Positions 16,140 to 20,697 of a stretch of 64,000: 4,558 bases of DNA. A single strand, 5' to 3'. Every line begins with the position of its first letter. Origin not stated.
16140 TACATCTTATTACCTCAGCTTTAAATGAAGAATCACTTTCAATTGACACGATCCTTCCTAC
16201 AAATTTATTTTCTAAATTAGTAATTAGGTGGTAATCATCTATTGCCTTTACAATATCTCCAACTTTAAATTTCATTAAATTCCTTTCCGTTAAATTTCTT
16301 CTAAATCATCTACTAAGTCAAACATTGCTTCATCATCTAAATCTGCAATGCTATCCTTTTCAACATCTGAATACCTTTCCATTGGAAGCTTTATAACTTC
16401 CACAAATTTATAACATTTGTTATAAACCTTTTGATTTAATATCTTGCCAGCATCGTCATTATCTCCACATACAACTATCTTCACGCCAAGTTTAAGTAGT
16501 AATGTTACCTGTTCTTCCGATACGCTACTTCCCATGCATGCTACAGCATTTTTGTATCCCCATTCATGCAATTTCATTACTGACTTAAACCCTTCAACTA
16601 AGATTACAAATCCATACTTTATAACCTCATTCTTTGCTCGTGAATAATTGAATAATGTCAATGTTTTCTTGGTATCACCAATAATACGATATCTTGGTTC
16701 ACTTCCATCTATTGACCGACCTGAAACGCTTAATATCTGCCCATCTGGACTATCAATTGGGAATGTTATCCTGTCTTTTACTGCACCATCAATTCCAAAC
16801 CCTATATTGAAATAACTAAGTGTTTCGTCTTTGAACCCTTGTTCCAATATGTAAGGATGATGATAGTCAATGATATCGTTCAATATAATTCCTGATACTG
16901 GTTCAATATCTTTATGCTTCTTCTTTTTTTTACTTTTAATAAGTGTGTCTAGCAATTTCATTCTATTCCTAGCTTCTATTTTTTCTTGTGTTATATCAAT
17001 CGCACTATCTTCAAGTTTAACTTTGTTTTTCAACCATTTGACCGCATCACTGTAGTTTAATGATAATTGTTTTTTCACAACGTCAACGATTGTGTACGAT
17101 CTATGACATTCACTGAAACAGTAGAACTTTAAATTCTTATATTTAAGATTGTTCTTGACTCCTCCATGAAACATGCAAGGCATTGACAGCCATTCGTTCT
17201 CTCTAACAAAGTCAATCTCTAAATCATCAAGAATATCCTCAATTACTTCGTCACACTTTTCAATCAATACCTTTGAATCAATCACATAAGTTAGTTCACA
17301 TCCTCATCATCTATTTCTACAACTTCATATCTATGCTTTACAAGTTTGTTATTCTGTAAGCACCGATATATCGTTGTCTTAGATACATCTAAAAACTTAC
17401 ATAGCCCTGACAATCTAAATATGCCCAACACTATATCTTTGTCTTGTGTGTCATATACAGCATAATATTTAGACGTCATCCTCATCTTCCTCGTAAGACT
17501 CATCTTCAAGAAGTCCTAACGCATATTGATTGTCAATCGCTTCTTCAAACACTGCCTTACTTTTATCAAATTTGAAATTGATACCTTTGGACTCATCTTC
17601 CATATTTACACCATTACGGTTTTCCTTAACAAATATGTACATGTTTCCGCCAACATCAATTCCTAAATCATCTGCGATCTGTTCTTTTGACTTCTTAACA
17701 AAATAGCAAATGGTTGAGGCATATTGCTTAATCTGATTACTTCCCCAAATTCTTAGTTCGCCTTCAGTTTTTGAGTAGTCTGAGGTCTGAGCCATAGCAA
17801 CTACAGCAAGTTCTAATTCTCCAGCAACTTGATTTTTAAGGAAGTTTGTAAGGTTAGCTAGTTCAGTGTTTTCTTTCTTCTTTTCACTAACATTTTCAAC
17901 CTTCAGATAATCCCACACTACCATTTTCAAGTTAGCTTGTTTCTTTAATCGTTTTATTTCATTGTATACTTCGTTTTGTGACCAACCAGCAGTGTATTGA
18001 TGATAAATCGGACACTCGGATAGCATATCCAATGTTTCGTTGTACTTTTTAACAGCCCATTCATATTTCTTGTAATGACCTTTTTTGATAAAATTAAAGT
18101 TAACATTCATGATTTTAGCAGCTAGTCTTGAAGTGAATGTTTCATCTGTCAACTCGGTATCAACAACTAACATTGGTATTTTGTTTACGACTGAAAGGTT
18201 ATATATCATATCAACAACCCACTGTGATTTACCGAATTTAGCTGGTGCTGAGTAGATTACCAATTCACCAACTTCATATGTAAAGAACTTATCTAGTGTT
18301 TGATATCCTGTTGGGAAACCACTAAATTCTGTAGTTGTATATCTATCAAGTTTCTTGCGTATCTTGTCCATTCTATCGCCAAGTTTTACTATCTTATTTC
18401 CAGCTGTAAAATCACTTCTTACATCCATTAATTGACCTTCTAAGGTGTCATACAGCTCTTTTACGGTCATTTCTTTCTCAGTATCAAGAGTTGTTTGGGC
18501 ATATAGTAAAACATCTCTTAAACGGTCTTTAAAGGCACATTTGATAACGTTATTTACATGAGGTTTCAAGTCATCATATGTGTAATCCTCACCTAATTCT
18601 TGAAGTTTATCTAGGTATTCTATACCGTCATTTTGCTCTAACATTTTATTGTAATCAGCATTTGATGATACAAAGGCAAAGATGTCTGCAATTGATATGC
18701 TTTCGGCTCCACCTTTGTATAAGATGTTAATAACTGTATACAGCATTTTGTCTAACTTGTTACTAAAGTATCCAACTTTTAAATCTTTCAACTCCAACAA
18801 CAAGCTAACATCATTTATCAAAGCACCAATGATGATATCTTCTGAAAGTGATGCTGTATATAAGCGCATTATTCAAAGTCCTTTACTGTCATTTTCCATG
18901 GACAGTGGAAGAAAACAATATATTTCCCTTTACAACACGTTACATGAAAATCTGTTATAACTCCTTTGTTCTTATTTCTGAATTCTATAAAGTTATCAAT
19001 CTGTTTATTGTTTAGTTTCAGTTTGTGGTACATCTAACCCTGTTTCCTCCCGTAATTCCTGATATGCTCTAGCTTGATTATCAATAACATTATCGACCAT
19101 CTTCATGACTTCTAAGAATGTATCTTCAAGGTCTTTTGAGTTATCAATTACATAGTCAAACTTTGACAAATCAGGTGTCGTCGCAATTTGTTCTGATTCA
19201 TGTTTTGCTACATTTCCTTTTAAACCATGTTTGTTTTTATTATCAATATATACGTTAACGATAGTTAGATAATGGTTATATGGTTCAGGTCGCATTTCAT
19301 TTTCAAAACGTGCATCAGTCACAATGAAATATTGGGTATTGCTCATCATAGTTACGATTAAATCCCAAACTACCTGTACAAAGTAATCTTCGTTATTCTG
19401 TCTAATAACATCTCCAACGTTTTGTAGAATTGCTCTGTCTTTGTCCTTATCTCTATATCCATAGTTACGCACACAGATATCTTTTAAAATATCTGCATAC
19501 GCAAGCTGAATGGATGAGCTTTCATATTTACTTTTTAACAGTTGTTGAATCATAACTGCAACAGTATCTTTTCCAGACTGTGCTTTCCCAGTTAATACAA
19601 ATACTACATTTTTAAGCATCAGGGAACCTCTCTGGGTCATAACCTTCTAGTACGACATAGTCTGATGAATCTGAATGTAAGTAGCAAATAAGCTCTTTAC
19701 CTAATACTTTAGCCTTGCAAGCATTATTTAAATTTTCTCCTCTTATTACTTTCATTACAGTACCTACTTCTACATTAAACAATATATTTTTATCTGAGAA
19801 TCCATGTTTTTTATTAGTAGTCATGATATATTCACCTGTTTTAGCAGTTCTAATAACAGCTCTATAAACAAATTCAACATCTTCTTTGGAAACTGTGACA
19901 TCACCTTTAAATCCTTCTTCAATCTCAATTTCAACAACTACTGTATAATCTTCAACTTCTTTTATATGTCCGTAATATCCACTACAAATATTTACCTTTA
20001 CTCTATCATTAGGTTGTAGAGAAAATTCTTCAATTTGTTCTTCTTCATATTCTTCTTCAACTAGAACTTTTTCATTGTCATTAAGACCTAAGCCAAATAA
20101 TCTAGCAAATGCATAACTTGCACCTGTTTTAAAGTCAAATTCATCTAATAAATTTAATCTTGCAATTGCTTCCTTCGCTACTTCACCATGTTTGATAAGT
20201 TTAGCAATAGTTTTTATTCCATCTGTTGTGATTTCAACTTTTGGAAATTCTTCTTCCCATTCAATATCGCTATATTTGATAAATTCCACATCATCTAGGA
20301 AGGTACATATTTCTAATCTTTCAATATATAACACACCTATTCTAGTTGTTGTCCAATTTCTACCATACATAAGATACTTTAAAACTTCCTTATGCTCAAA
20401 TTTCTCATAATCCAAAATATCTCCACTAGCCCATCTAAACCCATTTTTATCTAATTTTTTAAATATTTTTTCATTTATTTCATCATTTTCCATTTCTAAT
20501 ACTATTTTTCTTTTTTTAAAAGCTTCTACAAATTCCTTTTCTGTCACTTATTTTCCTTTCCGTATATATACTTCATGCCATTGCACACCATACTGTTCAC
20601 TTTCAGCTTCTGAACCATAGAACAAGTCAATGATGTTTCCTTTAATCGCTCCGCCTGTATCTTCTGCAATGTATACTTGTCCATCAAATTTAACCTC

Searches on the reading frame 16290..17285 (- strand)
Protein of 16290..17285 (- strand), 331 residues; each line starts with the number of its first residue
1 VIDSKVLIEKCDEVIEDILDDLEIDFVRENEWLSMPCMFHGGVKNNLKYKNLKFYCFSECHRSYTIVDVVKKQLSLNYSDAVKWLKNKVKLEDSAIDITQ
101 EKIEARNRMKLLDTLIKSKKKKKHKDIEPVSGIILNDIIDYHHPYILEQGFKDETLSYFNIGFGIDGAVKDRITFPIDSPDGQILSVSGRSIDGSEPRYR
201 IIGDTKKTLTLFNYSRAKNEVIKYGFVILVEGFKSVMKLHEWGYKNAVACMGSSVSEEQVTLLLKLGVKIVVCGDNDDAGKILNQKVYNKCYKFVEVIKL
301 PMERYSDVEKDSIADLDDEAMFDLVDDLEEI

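Call 16: search_protein_families(library=phrogs, proteins=[window:16290-17285:-], max_evalue=0.001)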
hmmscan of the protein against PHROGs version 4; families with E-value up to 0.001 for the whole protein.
window:16290-17285:- (331 aa): 8 families
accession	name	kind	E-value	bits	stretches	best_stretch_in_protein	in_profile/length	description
phrog_47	-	DNA, RNA and nucleotide metabolism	4.3e-45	155.6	1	12-319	30-324/947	DNA primase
phrog_6444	-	DNA, RNA and nucleotide metabolism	4.7e-26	92.7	1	169-293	200-328/577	DNA primase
phrog_239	-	DNA, RNA and nucleotide metabolism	1.4e-16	61.6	1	37-308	45-292/801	DNA primase/helicase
phrog_849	-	DNA, RNA and nucleotide metabolism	2.7e-09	37.5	1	143-291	150-310/435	DNA primase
phrog_22657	-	unknown function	1.3e-08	34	1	170-281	196-315/1185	-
phrog_6088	-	DNA, RNA and nucleotide metabolism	3.2e-05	23.5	1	141-308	102-276/772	DNA primase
phrog_11992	-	unknown function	5.3e-05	24.5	1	35-123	30-118/177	-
phrog_17952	-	DNA, RNA and nucleotide metabolism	7.3e-05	23.7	1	246-285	2-41/68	DNA primase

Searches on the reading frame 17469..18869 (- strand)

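Call 16: search_protein_families(library=phrogs, proteins=[window:17469-18869:-], max_evalue=0.001)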
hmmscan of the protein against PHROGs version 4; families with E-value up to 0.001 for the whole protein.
window:17469-18869:- (466 aa): 4 families
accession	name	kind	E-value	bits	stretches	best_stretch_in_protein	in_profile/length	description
phrog_19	-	DNA, RNA and nucleotide metabolism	4e-39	136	1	9-449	163-586/621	DnaB-like replicative helicase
phrog_239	-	DNA, RNA and nucleotide metabolism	7.5e-14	52.6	1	159-447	319-602/801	DNA primase/helicase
phrog_243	-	DNA, RNA and nucleotide metabolism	1.3e-13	51.5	1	191-444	24-268/273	DnaB-like replicative helicase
phrog_11530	-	unknown function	6.9e-05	23.8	1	289-363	7-81/184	-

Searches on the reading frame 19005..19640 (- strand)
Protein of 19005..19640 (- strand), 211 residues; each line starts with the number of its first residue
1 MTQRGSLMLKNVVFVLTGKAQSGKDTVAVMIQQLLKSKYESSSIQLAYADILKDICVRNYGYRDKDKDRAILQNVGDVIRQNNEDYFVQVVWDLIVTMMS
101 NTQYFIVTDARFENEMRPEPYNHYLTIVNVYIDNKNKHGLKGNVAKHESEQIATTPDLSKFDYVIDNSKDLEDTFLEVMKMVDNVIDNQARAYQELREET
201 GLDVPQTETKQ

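Call 16: search_protein_families(library=phrogs, proteins=[window:19005-19640:-], max_evalue=0.001)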
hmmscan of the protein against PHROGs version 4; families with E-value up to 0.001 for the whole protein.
window:19005-19640:- (211 aa): 1 family
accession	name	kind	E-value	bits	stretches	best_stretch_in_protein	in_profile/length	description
phrog_139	-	other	1.3e-27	98.1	1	8-194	80-276/342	deoxynucleoside monophosphate kinase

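Call 88: search_protein_families(library=pfam, proteins=[window:19005-19640:-], max_evalue=0.01)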
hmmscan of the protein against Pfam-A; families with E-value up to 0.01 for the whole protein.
window:19005-19640:- (211 aa): 4 families
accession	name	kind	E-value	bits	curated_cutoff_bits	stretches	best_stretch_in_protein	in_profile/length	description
PF04275.20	P-mevalo_kinase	-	2.6e-06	27.8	33.8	1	16-117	1-106/114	Phosphomevalonate kinase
PF21448.3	DNMK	-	4.4e-06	26.9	27.1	1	14-72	3-55/232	Deoxynucleotide monophosphate kinase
PF01583.26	APS_kinase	-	0.00045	20.7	21.1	1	12-85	3-73/152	Adenylylsulphate kinase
PF22230.1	Csx1_CARF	-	0.0049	17.7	24.7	1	24-109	39-123/163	CRISPR system endoribonuclease Csx1, CARF domain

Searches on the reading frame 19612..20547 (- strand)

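Call 16: search_protein_families(library=phrogs, proteins=[window:19612-20547:-], max_evalue=0.001)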
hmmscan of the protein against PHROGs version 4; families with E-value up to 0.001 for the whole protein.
window:19612-20547:- (311 aa): 0 families

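Call 88: search_protein_families(library=pfam, proteins=[window:19612-20547:-], max_evalue=0.01)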
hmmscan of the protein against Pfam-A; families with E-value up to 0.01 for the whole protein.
window:19612-20547:- (311 aa): 1 family
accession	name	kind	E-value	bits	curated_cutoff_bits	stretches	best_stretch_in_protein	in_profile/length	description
PF02699.20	YajC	-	0.0039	17.5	28.2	1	176-222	34-74/78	Preprotein translocase subunit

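Call 105: search_protein_families(library=padloc, proteins=[window:19612-20547:-], max_evalue=0.001)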
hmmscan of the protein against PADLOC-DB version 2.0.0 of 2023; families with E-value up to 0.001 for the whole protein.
window:19612-20547:- (311 aa): 0 families
